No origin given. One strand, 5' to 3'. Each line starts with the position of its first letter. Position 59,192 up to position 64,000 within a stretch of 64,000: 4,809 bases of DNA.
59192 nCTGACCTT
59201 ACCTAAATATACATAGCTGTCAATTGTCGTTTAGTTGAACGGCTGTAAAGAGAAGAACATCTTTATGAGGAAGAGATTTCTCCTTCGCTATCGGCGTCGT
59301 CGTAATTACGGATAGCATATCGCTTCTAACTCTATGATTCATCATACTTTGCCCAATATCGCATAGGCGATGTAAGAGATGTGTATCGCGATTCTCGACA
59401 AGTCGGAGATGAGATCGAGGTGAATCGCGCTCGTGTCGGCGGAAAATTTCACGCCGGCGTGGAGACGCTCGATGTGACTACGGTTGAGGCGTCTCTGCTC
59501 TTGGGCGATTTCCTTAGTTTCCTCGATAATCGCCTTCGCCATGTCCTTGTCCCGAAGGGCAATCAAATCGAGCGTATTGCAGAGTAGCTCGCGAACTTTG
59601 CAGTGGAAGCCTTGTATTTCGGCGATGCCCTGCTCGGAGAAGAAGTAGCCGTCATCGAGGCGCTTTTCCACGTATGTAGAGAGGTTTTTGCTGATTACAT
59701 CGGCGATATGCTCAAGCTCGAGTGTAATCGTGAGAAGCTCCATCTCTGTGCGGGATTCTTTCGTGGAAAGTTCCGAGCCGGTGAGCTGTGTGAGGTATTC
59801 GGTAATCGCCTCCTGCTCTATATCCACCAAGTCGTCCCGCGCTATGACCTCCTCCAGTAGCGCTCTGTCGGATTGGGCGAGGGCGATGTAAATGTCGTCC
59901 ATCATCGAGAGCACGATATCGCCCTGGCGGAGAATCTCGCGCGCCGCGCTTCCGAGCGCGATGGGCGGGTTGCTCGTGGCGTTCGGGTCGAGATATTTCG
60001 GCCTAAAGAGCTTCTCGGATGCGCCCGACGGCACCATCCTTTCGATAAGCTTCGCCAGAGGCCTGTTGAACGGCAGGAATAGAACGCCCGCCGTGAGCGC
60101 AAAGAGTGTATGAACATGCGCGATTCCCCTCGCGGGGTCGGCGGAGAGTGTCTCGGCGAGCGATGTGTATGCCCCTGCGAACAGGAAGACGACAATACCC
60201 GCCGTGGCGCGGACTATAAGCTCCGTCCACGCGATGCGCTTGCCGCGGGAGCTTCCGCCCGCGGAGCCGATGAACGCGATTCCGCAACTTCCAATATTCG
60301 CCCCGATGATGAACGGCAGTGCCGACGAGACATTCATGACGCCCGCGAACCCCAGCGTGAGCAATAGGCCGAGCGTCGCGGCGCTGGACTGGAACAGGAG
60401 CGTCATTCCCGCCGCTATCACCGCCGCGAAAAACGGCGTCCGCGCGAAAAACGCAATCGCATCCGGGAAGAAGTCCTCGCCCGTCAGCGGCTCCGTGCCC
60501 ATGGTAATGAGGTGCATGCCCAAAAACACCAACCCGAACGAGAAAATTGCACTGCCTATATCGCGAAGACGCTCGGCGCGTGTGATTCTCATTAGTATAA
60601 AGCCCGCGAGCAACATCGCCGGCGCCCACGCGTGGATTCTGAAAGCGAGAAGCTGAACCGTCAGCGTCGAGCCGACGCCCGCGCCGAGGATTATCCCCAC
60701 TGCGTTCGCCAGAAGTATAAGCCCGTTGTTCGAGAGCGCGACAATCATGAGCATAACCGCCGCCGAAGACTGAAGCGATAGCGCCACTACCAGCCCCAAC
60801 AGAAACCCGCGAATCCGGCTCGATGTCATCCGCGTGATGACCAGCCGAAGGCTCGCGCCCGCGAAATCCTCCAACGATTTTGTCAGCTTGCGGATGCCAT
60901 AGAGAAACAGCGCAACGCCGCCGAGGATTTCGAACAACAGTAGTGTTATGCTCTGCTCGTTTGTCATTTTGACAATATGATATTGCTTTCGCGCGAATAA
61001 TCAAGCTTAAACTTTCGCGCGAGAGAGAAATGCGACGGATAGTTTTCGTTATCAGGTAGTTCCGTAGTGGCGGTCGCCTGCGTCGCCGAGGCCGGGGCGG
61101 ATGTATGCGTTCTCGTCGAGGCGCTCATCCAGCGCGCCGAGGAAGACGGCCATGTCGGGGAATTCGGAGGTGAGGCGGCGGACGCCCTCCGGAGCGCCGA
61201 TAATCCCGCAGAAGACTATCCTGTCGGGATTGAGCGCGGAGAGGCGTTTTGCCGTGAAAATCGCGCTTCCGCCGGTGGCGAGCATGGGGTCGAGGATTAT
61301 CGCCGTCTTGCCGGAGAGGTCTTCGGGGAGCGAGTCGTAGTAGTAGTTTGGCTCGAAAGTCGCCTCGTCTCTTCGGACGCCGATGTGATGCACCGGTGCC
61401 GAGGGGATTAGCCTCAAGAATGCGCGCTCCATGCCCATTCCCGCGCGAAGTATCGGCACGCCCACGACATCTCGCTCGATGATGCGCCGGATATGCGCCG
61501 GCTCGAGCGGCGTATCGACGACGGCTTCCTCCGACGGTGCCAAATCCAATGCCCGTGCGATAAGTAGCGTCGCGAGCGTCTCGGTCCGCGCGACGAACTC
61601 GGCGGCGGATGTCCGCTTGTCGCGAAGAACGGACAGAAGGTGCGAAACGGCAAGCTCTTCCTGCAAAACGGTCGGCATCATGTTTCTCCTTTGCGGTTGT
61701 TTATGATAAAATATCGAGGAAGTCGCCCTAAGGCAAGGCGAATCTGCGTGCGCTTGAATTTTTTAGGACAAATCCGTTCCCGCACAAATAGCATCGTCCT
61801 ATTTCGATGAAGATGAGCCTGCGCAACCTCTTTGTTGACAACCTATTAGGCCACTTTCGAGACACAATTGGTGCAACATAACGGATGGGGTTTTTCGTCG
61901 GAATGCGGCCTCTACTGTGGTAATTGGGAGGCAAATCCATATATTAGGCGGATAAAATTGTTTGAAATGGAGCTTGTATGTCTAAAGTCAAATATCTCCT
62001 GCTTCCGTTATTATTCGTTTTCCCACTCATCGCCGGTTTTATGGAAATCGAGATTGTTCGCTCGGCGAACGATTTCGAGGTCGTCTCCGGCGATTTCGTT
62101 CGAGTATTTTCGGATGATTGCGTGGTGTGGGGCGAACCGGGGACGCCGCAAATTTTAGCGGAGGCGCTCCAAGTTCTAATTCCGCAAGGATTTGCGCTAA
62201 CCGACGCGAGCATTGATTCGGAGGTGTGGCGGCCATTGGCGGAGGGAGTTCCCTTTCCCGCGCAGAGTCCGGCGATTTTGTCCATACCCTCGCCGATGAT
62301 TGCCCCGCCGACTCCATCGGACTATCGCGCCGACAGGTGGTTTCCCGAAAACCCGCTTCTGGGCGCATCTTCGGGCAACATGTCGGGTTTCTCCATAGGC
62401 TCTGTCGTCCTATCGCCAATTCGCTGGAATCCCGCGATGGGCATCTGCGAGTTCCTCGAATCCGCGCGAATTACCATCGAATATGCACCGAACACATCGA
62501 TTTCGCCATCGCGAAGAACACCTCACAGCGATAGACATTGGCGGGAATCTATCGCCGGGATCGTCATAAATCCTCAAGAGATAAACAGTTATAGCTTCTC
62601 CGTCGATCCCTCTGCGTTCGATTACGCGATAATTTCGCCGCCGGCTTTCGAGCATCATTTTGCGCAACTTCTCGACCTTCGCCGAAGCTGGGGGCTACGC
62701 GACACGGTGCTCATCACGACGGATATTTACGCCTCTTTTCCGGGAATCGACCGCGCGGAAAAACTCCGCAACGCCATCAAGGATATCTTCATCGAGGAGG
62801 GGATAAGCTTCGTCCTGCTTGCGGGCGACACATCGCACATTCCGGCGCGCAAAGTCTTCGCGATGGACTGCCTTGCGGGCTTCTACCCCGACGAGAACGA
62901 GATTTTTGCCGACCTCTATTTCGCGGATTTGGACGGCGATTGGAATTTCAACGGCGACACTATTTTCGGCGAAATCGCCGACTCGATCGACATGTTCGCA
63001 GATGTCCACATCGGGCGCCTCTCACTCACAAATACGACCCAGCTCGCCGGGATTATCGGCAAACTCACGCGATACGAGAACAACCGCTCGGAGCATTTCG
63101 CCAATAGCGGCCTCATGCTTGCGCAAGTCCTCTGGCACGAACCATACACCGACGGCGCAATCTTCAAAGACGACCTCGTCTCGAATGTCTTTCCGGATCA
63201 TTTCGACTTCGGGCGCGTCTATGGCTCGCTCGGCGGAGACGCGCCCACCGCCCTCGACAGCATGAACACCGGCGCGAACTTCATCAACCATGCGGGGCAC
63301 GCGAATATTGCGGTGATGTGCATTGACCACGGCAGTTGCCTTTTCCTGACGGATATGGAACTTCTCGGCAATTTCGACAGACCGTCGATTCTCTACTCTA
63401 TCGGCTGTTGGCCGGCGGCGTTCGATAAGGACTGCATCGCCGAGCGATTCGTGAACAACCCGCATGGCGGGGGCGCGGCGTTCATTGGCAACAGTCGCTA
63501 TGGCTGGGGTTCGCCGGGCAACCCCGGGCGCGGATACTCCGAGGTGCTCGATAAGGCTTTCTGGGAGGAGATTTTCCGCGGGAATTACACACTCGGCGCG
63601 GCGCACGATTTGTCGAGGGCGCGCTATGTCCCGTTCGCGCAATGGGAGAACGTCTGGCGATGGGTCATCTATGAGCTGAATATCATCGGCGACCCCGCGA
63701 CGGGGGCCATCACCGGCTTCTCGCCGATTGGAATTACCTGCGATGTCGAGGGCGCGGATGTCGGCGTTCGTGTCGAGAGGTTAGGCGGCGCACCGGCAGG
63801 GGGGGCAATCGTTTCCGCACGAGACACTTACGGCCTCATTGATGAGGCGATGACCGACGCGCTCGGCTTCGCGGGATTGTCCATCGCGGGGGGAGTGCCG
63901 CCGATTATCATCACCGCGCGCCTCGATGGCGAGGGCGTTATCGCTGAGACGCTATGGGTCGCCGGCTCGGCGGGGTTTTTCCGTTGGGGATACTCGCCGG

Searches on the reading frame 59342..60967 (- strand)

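Call 84: search_protein_families(library=pfam, proteins=[window:59342-60967:-], max_evalue=0.01)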
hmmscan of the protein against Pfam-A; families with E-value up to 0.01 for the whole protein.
window:59342-60967:- (541 aa): 2 families
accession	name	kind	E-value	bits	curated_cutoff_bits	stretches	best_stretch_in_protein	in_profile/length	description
PF02690.20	Na_Pi_cotrans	-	4.9e-46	156.6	29.1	2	20-155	1-136/137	Na+/Pi-cotransporter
PF01895.24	PhoU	-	9.5e-16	58.4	23.5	2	345-425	1-82/89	PhoU domain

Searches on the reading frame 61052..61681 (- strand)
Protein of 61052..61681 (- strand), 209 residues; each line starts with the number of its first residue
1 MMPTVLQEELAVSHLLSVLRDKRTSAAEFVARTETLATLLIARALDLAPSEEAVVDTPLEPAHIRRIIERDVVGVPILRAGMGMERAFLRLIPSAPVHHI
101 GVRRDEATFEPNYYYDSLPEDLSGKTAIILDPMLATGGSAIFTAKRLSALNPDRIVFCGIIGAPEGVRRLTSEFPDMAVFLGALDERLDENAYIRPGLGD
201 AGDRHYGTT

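Call 84: search_protein_families(library=pfam, proteins=[window:61052-61681:-], max_evalue=0.01)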
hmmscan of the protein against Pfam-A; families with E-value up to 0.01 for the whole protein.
window:61052-61681:- (209 aa): 2 families
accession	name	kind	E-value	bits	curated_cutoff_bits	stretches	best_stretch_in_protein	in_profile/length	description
PF14681.12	UPRTase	-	2.6e-63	213.7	27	1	9-208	4-206/206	Uracil phosphoribosyltransferase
PF00156.33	Pribosyltran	-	0.00024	20.9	26.3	1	111-167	79-130/158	Phosphoribosyl transferase domain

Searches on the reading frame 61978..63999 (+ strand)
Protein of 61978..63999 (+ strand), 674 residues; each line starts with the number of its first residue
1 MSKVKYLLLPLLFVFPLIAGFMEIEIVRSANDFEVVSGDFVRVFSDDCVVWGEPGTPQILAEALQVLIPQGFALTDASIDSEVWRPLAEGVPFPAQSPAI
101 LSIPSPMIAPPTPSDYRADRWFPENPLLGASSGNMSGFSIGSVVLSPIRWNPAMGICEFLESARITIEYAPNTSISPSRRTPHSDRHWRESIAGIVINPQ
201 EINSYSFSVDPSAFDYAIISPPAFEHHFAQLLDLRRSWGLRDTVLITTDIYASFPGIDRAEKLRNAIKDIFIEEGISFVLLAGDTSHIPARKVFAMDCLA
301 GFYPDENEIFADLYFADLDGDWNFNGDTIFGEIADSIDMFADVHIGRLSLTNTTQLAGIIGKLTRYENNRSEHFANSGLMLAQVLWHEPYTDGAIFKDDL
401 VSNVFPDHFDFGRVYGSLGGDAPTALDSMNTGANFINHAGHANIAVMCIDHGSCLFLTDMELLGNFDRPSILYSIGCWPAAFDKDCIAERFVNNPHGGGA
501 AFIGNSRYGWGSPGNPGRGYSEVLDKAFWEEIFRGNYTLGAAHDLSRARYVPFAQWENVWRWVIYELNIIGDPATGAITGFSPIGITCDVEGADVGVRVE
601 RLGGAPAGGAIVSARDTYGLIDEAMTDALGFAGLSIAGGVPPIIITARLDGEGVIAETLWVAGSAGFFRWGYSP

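Call 84: search_protein_families(library=pfam, proteins=[window:61978-63999:+], max_evalue=0.01)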
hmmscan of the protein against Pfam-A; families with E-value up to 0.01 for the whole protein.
window:61978-63999:+ (674 aa): 1 family
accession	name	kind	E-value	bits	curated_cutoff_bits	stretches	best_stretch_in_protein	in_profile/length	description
PF01364.23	Peptidase_C25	-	1.2e-49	170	23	1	216-575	1-372/374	Peptidase family C25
